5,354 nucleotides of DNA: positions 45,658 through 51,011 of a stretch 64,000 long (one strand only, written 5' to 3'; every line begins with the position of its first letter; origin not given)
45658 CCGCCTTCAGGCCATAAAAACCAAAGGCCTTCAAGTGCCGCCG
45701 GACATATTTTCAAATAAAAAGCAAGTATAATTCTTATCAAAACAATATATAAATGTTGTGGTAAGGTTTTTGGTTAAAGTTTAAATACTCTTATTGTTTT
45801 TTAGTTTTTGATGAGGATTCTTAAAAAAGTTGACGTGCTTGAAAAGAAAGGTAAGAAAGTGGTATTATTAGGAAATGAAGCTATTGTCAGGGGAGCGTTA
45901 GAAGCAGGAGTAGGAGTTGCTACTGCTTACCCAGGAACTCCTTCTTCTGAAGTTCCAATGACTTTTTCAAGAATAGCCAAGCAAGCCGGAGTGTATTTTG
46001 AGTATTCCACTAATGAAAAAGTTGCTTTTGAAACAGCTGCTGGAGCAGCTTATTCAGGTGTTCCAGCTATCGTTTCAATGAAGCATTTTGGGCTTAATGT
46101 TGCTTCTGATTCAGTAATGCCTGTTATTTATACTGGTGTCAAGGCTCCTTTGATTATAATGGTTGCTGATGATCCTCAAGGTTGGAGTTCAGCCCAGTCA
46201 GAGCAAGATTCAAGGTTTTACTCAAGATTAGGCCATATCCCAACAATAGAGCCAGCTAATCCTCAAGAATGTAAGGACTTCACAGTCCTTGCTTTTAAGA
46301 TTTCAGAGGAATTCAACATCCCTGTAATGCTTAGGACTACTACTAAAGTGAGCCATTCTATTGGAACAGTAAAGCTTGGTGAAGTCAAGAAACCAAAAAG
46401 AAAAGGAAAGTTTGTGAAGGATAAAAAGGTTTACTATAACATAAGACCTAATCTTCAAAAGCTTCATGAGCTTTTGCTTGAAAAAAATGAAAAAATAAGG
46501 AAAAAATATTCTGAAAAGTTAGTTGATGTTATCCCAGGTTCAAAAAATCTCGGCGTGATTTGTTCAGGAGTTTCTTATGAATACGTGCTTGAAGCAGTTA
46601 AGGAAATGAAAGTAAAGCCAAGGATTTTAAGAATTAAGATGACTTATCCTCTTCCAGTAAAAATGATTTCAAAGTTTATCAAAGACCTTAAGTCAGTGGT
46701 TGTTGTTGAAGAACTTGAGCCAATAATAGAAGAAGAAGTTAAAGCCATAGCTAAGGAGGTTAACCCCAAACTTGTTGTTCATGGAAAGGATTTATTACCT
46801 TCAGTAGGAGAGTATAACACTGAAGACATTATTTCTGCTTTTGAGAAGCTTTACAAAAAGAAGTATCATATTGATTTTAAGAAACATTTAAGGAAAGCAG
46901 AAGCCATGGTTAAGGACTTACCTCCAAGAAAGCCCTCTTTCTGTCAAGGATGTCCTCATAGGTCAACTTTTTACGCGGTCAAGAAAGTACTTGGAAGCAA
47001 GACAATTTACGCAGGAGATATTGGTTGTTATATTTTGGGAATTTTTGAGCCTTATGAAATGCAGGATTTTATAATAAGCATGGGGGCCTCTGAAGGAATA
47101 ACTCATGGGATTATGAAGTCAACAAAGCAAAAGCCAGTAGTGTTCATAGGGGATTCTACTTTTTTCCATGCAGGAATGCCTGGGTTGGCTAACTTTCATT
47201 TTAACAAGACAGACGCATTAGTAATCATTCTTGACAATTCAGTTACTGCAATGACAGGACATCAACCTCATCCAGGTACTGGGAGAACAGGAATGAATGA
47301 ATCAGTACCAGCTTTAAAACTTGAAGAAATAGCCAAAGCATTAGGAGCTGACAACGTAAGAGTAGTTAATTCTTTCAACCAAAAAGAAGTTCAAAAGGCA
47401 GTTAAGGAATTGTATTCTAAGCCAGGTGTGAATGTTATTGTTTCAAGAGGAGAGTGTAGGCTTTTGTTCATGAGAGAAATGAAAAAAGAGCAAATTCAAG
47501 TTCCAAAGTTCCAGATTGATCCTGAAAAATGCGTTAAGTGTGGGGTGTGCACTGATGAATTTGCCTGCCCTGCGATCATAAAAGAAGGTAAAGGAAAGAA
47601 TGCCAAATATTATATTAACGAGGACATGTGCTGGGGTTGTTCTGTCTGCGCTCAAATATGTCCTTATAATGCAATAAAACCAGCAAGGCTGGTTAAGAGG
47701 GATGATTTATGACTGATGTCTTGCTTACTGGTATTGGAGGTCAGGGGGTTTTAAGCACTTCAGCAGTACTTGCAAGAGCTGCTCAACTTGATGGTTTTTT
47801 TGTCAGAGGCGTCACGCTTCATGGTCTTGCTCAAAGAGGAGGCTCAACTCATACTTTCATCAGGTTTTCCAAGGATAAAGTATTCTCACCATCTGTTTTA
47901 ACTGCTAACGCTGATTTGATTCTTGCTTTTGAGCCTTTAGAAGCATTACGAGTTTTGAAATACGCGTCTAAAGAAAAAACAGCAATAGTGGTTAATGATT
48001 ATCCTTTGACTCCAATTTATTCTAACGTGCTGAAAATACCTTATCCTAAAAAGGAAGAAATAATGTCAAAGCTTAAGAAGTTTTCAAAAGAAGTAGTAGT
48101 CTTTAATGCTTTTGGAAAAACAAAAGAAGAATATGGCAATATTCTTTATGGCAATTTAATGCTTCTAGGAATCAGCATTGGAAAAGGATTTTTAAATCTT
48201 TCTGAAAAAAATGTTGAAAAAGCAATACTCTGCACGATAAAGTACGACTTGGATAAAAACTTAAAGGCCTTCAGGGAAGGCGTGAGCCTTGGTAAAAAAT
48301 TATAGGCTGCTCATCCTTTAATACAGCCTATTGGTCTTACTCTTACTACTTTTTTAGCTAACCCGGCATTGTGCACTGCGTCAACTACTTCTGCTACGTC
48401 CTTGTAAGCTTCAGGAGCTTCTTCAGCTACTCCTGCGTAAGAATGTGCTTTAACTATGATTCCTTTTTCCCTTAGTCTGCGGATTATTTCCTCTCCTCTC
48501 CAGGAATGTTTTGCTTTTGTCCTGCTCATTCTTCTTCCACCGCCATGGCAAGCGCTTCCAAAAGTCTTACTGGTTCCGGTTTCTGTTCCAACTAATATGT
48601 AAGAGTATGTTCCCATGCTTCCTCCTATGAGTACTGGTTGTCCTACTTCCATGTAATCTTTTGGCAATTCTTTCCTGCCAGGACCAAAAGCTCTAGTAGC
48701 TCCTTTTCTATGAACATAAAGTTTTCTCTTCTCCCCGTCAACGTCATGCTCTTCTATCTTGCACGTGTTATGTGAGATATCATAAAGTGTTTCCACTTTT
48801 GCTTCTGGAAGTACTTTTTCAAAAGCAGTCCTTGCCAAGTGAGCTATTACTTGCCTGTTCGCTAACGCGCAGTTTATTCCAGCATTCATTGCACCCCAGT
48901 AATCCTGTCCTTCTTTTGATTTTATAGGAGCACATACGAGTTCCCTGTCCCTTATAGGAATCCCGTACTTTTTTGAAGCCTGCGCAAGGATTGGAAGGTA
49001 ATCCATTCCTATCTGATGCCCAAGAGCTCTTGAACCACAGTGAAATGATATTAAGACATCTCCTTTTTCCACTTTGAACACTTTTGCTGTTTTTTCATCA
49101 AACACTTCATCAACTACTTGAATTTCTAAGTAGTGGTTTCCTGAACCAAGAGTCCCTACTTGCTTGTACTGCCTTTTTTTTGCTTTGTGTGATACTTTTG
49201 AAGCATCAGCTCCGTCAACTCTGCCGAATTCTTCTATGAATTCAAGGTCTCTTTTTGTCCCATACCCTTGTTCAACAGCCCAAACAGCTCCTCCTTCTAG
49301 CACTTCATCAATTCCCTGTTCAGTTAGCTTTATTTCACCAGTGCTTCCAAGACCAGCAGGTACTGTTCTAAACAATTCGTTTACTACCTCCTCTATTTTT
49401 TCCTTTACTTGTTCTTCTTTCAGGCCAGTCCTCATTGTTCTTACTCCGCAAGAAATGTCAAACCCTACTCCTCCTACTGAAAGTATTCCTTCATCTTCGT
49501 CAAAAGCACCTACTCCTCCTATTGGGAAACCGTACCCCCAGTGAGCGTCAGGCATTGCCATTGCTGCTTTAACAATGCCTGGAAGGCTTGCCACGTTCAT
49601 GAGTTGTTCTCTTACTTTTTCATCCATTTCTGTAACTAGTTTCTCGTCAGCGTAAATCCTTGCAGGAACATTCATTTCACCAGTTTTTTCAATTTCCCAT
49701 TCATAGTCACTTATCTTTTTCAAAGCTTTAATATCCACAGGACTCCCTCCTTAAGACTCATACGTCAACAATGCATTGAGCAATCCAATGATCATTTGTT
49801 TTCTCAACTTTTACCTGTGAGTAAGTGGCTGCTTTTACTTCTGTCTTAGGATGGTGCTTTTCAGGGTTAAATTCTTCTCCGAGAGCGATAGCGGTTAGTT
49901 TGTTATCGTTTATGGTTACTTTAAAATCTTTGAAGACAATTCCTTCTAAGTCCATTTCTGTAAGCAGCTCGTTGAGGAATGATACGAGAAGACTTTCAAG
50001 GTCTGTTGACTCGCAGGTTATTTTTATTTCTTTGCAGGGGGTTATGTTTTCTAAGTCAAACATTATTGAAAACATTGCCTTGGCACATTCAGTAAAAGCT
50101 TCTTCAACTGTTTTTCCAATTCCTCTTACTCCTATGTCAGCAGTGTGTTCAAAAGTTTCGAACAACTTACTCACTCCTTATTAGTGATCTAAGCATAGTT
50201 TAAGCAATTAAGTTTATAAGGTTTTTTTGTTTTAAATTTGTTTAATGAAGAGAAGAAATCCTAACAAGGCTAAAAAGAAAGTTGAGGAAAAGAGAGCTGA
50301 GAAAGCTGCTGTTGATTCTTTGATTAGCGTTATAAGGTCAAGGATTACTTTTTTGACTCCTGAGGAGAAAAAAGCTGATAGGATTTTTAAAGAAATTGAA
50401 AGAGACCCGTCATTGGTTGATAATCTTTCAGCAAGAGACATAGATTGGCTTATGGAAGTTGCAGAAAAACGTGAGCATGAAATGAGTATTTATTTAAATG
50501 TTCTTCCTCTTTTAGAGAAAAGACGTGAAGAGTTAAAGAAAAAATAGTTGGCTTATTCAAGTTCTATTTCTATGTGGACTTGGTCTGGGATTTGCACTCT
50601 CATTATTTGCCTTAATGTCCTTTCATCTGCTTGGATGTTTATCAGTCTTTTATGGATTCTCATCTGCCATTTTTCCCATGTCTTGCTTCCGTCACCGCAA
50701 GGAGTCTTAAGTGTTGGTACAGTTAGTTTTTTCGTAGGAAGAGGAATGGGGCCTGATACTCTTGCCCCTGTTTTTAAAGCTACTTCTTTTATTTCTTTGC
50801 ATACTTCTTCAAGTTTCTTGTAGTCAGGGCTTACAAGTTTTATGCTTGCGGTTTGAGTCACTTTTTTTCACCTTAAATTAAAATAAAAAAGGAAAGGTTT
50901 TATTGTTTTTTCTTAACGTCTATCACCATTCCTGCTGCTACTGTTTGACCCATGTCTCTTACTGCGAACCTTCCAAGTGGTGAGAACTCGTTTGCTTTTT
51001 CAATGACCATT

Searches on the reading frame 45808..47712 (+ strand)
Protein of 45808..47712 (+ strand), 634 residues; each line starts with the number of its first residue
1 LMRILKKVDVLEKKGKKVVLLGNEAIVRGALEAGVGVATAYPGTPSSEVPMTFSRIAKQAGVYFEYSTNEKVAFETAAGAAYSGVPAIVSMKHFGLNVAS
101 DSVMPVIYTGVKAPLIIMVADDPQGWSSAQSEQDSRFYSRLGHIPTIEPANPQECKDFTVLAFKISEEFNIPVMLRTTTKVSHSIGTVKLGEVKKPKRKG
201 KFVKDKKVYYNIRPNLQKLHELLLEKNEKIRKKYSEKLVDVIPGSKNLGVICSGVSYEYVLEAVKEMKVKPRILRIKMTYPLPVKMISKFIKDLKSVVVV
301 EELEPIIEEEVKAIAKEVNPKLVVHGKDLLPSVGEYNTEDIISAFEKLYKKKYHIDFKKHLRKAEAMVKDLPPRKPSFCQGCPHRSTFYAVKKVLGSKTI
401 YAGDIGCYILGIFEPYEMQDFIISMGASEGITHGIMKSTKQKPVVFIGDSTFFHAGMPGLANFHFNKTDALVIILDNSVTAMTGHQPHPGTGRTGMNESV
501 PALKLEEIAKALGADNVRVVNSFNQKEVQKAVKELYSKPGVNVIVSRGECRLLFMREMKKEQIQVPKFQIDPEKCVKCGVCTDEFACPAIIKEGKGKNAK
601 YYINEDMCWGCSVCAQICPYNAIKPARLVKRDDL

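Call 61: search_protein_families(library=pfam, proteins=[window:45808-47712:+], max_evalue=0.001)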
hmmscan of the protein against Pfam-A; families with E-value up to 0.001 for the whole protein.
window:45808-47712:+ (634 aa): 10 families
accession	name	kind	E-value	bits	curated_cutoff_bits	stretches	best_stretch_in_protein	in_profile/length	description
PF01855.24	POR_N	-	1.5e-18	67.9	27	1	29-212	2-191/231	Pyruvate flavodoxin/ferredoxin oxidoreductase, thiamine diP-bdg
PF02775.26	TPP_enzyme_C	-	1.8e-18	67.2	21.9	1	404-544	1-149/151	Thiamine pyrophosphate enzyme, C-terminal TPP binding domain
PF00037.32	Fer4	-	1.7e-10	40.7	21.1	1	601-624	1-24/24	4Fe-4S binding domain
PF12838.12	Fer4_7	-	1.5e-07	32.2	27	1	574-622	1-52/52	4Fe-4S dicluster domain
PF14697.11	Fer4_21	-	5.2e-07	30.1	35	1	569-623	2-57/59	4Fe-4S dicluster domain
PF13237.11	Fer4_10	-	1.1e-06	28.9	25.5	1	569-619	3-53/53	4Fe-4S dicluster domain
PF12797.12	Fer4_2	-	1.8e-05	24.9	24.5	0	567-589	2-22/22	4Fe-4S binding domain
PF12837.12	Fer4_6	-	2.4e-05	24.5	25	0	568-589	2-21/24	4Fe-4S binding domain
PF13187.11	Fer4_9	-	3.8e-05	24.1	27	1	574-623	1-52/52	4Fe-4S dicluster domain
PF17147.9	PFOR_II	-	0.00024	21.8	27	1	256-321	11-84/102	Pyruvate:ferredoxin oxidoreductase core domain II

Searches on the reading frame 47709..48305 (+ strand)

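Call 61: search_protein_families(library=pfam, proteins=[window:47709-48305:+], max_evalue=0.001)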
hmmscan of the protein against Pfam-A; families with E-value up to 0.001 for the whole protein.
window:47709-48305:+ (198 aa): 1 family
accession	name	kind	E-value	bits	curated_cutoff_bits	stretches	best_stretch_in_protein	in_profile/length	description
PF01558.24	POR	-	2.2e-26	93.5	27.4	1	10-192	1-172/173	Pyruvate ferredoxin/flavodoxin oxidoreductase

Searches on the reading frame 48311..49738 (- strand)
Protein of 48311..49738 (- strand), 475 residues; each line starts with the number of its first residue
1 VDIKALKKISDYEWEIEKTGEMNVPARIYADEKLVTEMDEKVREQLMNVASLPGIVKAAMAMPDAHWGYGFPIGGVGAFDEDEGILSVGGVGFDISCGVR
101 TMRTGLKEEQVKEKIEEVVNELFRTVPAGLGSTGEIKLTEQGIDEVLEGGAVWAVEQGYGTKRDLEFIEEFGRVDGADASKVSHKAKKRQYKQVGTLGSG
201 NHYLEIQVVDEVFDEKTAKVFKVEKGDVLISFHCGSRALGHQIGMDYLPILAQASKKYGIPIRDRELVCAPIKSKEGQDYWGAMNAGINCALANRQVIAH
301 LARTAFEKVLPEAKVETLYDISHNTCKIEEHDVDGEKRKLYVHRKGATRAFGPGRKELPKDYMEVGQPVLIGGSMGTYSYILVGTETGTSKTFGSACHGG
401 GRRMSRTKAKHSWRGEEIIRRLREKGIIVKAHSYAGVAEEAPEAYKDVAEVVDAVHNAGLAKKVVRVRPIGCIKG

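Call 61: search_protein_families(library=pfam, proteins=[window:48311-49738:-], max_evalue=0.001)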
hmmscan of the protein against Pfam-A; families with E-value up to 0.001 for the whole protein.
window:48311-49738:- (475 aa): 1 family
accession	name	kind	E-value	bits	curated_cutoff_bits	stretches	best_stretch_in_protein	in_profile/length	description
PF01139.22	RtcB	-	6.4e-173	576.3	27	1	45-475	1-426/426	tRNA-splicing ligase RtcB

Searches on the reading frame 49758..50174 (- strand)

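Call 81: search_protein_families(library=pfam, proteins=[window:49758-50174:-], max_evalue=0.001)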
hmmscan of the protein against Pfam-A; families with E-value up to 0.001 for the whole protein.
window:49758-50174:- (138 aa): 1 family
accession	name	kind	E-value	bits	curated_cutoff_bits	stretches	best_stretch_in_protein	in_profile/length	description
PF01951.21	Archease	-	9.5e-48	162.4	25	1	5-138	1-136/136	Archease protein family (MTH1598/TM1083)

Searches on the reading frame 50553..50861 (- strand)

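Call 81: search_protein_families(library=pfam, proteins=[window:50553-50861:-], max_evalue=0.001)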
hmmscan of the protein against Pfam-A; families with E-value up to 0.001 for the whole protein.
window:50553-50861:- (102 aa): 1 family
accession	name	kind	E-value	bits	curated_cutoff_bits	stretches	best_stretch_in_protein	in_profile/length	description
PF00338.27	Ribosomal_S10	-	2.5e-32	111.5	21.2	1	7-100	2-98/98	Ribosomal protein S10p/S20e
